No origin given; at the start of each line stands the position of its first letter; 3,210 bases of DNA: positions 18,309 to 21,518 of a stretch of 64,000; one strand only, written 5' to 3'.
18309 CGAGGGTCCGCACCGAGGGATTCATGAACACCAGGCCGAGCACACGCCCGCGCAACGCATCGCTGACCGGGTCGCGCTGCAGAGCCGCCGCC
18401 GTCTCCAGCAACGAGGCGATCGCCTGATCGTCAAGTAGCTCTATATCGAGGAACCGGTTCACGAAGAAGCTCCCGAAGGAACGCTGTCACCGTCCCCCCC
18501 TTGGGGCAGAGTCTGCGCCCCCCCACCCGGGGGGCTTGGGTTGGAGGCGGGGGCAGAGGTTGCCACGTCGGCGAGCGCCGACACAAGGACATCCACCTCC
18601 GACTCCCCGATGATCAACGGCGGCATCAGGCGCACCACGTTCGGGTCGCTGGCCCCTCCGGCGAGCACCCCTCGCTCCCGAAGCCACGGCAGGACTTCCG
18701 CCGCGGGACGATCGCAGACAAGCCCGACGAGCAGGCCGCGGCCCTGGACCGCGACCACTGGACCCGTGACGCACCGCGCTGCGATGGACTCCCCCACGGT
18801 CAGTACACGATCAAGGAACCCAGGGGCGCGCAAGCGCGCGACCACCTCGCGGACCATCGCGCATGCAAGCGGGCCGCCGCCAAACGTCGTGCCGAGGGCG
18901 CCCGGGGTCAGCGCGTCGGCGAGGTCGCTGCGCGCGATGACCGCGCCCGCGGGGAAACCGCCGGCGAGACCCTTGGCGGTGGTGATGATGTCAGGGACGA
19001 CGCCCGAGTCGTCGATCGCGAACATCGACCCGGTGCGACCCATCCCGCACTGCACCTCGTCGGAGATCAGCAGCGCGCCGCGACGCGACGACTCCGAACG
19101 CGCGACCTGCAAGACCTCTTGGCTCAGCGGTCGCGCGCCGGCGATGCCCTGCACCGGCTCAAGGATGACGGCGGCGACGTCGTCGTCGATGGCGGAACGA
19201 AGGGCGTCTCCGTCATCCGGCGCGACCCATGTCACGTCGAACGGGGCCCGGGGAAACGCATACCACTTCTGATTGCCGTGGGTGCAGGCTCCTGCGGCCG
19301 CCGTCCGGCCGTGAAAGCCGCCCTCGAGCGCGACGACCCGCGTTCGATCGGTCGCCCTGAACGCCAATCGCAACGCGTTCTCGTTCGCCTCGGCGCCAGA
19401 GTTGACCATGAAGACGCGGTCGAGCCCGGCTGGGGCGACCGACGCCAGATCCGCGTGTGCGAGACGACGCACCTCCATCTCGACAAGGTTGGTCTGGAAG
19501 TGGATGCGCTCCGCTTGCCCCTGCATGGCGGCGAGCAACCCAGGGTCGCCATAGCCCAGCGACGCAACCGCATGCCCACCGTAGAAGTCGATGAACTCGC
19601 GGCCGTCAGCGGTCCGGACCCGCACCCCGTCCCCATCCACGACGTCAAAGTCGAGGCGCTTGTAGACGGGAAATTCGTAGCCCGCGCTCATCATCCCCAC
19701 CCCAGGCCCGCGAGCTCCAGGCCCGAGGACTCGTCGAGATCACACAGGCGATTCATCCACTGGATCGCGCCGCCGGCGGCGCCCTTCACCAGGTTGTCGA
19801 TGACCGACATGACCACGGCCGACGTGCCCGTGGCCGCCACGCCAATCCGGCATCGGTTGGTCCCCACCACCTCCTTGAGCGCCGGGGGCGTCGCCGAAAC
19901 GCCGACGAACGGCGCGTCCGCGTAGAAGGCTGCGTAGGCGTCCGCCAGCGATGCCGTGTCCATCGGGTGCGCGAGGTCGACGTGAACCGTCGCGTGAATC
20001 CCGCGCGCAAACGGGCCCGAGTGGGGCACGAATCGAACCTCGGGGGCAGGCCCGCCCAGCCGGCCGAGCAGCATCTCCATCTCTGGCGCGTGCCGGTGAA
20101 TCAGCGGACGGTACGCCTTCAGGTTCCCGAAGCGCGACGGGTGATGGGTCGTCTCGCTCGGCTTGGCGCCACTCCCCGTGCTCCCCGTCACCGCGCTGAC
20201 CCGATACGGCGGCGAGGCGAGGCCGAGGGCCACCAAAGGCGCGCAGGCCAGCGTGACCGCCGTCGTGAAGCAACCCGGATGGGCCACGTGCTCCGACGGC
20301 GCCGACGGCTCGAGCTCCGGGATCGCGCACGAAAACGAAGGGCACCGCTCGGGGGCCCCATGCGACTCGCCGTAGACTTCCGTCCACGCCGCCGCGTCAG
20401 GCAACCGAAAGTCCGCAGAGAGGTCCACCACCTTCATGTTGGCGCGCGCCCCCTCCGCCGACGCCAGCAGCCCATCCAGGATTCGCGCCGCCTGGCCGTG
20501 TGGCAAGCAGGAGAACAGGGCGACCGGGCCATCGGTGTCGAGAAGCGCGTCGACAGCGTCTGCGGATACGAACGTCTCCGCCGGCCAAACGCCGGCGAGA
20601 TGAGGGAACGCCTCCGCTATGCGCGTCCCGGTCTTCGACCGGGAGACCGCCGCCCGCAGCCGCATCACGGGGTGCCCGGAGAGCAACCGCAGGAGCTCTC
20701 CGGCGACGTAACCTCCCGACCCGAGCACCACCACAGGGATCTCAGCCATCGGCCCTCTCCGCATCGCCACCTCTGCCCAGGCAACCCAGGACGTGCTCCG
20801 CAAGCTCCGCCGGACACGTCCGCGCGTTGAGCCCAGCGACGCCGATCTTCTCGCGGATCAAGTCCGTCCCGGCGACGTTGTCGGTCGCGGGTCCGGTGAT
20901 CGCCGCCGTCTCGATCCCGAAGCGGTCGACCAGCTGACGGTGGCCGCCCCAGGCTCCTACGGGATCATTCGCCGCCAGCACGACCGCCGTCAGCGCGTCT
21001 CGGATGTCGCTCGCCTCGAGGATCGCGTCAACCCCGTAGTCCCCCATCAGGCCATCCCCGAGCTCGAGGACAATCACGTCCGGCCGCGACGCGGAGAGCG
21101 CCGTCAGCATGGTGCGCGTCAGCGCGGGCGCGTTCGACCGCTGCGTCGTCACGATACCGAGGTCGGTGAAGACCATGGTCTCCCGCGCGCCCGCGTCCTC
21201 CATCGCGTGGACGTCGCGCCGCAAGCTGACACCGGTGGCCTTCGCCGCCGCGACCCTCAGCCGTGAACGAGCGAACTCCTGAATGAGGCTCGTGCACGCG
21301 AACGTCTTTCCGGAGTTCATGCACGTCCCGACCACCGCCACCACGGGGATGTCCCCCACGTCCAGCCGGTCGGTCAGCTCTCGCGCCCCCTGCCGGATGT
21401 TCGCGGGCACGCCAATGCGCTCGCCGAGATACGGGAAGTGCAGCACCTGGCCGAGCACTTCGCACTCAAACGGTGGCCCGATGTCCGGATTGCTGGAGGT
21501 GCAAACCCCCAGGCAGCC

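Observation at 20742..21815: Uncharacterised P-loop protein hard-wired into the arginine operon where an N-acyl-glutamate synthase is missing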

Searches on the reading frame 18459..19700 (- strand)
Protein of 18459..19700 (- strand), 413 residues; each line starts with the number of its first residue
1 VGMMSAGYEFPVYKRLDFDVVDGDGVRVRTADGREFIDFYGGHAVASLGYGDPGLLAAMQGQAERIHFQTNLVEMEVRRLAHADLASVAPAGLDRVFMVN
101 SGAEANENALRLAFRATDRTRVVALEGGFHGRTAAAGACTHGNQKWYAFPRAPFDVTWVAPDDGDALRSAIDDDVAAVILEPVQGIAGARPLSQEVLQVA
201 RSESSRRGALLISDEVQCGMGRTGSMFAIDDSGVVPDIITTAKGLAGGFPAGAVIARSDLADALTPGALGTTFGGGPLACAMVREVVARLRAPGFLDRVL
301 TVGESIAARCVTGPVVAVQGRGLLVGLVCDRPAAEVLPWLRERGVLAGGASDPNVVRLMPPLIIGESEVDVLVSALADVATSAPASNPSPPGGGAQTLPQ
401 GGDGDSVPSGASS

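Call 10: search_protein_families(library=ncbifam, proteins=[window:18459-19700:-], max_evalue=0.00001)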
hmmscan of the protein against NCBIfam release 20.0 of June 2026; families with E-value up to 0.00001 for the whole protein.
window:18459-19700:- (413 aa): 69 families (the best 25 are shown)
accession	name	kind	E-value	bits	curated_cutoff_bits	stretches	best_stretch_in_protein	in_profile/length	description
NF002874.0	PRK03244.1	equivalog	5.9e-99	331.6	457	1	13-384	22-396/399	acetylornithine transaminase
TIGR00707.1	argD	subfamily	1.2e-94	317.3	410.05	1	9-379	2-379/381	acetylornithine/succinylornithine family transaminase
NF002325.0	PRK01278.1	subfamily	3.8e-93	312.3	372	1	10-383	7-389/395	acetylornithine transaminase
NF002797.0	PRK02936.1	equivalog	1.4e-88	297.3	496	1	10-382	5-379/385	acetylornithine transaminase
NF042418.1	LysJ_Th_th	equivalog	9.1e-83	278.3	700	1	8-379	10-384/386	[LysW]-aminoadipate semialdehyde transaminase LysJ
NF003468.0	PRK05093.1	subfamily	2.7e-75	253.6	522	1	10-375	17-394/405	acetylornithine/succinyldiaminopimelate transaminase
TIGR03246.1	arg_catab_astC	subfamily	1.3e-73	248.3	609.95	1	10-372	11-385/397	acetylornithine/succinylornithine family transaminase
NF009047.0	PRK12381.1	subfamily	5.3e-73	246.1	630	1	8-376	13-393/406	bifunctional succinylornithine transaminase/acetylornithine transaminase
NF005993.0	PRK08117.1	subfamily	2.2e-70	237.4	574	2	172-379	205-426/433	aspartate aminotransferase family protein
NF003273.0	PRK04260.1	equivalog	9.4e-67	225.2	616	1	9-379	4-374/376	acetylornithine transaminase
NF004426.0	PRK05769.1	equivalog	4.1e-64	217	552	2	173-379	220-436/441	acetyl ornithine aminotransferase family protein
NF003397.0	PRK04612.1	equivalog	4.2e-64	216.9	735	1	6-370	12-391/408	acetylornithine transaminase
NF045491.1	LysJ_Sulfobales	equivalog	4.1e-63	213.6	700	1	12-377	6-374/386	[LysW]-aminoadipate semialdehyde/glutamate semialdehyde transaminase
NF002985.0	PRK03715.1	equivalog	4.3e-62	210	568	1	14-381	16-392/395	acetylornithine transaminase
NF003087.0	PRK04013.1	equivalog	7.5e-57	193.1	528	1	16-376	6-354/364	acetylornithine/acetyl-lysine aminotransferase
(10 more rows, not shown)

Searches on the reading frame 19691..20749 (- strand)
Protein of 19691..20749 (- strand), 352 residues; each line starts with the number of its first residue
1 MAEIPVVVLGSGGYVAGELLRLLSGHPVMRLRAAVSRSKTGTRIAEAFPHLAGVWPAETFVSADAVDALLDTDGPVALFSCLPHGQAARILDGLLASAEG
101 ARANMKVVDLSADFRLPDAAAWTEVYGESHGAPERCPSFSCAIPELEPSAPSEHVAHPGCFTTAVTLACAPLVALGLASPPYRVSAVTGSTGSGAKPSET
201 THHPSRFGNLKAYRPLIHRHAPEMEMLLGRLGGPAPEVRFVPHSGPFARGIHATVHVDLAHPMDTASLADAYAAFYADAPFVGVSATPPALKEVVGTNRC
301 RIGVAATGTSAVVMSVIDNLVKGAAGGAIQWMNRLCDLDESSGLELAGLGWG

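Call 10: search_protein_families(library=ncbifam, proteins=[window:19691-20749:-], max_evalue=0.00001)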
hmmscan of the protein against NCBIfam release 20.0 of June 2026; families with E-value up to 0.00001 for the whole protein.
window:19691-20749:- (352 aa): 4 families
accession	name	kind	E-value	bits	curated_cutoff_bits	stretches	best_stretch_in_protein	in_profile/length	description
TIGR01850.1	argC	equivalog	1.7e-87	293.9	233.6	1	5-348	2-342/345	N-acetyl-gamma-glutamyl-phosphate reductase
TIGR01851.1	argC_other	equivalog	4.1e-19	69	229.85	1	147-333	102-305/310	N-acetyl-gamma-glutamyl-phosphate reductase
NF006416.0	PRK08664.1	subfamily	3e-07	30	232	0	3-90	3-92/350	aspartate-semialdehyde dehydrogenase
TIGR00978.1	asd_EA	equivalog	1.2e-06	27.9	301.2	0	6-90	3-90/342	aspartate-semialdehyde dehydrogenase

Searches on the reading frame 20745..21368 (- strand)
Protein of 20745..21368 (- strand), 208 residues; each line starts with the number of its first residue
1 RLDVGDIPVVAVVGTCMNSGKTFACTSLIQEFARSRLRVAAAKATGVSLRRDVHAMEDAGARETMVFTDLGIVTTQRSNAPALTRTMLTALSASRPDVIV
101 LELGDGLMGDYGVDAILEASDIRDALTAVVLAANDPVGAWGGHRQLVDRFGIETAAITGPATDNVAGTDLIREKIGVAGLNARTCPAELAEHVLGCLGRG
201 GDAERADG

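Call 80: search_solved_structures(query=window:20745-21368:-, max_evalue=10, show_alignments=5)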
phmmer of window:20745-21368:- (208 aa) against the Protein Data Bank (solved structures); distinct sequences matched with E-value up to 10: 0.

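Call 83: search_solved_structures(query=A5, max_evalue=10, show_alignments=5)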
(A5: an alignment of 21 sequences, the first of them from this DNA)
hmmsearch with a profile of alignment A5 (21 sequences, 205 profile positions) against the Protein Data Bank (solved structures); distinct sequences matched with E-value up to 10: 29.
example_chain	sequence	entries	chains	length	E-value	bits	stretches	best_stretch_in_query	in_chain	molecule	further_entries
3fgn_A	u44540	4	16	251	0.0035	20.2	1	5-51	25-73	Dethiobiotin synthetase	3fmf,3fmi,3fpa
7osv_A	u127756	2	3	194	0.0035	20.2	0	121-153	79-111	DeNovoTIM6-SB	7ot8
6wvs_A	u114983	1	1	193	0.0064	19.3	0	120-158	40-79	DeNovoTIM15 hyperstable de novo TIM barrel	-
3cmu_A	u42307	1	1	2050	0.0067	19.3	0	18-39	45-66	Protein recA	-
6nka_A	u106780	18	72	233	0.0075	19.1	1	8-51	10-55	ATP-dependent dethiobiotin synthetase BioD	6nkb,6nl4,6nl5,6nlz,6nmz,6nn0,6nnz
6cve_A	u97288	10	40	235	0.0076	19.1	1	8-51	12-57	ATP-dependent dethiobiotin synthetase BioD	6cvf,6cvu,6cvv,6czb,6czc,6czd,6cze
3of5_A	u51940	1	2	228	0.011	18.5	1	10-42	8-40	Dethiobiotin synthetase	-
4wop_A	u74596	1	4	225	0.012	18.5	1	8-51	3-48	ATP-dependent dethiobiotin synthetase BioD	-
3cmt_A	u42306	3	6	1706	0.013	18.3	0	18-39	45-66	Protein recA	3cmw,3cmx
6z2i_A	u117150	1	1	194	0.018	17.9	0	121-153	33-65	de novo designed TIM barrel DeNovoTIM6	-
4oyh_A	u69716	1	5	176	0.039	16.8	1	6-63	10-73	Molybdopterin-guanine dinucleotide biosynthesis protein B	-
3cmv_A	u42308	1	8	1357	0.042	16.7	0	18-39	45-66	Protein recA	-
1dts_A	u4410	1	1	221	0.054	16.3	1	10-43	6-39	DETHIOBIOTIN SYNTHETASE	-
1a82_A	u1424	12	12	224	0.056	16.2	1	10-43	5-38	DETHIOBIOTIN SYNTHETASE | PROTEIN (DETHIOBIOTIN SYNTHETASE) | DETHIOBIOTIN SYNTHASE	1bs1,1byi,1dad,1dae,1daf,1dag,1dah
4nkr_A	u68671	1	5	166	0.067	16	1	7-63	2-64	Molybdopterin-guanine dinucleotide biosynthesis protein B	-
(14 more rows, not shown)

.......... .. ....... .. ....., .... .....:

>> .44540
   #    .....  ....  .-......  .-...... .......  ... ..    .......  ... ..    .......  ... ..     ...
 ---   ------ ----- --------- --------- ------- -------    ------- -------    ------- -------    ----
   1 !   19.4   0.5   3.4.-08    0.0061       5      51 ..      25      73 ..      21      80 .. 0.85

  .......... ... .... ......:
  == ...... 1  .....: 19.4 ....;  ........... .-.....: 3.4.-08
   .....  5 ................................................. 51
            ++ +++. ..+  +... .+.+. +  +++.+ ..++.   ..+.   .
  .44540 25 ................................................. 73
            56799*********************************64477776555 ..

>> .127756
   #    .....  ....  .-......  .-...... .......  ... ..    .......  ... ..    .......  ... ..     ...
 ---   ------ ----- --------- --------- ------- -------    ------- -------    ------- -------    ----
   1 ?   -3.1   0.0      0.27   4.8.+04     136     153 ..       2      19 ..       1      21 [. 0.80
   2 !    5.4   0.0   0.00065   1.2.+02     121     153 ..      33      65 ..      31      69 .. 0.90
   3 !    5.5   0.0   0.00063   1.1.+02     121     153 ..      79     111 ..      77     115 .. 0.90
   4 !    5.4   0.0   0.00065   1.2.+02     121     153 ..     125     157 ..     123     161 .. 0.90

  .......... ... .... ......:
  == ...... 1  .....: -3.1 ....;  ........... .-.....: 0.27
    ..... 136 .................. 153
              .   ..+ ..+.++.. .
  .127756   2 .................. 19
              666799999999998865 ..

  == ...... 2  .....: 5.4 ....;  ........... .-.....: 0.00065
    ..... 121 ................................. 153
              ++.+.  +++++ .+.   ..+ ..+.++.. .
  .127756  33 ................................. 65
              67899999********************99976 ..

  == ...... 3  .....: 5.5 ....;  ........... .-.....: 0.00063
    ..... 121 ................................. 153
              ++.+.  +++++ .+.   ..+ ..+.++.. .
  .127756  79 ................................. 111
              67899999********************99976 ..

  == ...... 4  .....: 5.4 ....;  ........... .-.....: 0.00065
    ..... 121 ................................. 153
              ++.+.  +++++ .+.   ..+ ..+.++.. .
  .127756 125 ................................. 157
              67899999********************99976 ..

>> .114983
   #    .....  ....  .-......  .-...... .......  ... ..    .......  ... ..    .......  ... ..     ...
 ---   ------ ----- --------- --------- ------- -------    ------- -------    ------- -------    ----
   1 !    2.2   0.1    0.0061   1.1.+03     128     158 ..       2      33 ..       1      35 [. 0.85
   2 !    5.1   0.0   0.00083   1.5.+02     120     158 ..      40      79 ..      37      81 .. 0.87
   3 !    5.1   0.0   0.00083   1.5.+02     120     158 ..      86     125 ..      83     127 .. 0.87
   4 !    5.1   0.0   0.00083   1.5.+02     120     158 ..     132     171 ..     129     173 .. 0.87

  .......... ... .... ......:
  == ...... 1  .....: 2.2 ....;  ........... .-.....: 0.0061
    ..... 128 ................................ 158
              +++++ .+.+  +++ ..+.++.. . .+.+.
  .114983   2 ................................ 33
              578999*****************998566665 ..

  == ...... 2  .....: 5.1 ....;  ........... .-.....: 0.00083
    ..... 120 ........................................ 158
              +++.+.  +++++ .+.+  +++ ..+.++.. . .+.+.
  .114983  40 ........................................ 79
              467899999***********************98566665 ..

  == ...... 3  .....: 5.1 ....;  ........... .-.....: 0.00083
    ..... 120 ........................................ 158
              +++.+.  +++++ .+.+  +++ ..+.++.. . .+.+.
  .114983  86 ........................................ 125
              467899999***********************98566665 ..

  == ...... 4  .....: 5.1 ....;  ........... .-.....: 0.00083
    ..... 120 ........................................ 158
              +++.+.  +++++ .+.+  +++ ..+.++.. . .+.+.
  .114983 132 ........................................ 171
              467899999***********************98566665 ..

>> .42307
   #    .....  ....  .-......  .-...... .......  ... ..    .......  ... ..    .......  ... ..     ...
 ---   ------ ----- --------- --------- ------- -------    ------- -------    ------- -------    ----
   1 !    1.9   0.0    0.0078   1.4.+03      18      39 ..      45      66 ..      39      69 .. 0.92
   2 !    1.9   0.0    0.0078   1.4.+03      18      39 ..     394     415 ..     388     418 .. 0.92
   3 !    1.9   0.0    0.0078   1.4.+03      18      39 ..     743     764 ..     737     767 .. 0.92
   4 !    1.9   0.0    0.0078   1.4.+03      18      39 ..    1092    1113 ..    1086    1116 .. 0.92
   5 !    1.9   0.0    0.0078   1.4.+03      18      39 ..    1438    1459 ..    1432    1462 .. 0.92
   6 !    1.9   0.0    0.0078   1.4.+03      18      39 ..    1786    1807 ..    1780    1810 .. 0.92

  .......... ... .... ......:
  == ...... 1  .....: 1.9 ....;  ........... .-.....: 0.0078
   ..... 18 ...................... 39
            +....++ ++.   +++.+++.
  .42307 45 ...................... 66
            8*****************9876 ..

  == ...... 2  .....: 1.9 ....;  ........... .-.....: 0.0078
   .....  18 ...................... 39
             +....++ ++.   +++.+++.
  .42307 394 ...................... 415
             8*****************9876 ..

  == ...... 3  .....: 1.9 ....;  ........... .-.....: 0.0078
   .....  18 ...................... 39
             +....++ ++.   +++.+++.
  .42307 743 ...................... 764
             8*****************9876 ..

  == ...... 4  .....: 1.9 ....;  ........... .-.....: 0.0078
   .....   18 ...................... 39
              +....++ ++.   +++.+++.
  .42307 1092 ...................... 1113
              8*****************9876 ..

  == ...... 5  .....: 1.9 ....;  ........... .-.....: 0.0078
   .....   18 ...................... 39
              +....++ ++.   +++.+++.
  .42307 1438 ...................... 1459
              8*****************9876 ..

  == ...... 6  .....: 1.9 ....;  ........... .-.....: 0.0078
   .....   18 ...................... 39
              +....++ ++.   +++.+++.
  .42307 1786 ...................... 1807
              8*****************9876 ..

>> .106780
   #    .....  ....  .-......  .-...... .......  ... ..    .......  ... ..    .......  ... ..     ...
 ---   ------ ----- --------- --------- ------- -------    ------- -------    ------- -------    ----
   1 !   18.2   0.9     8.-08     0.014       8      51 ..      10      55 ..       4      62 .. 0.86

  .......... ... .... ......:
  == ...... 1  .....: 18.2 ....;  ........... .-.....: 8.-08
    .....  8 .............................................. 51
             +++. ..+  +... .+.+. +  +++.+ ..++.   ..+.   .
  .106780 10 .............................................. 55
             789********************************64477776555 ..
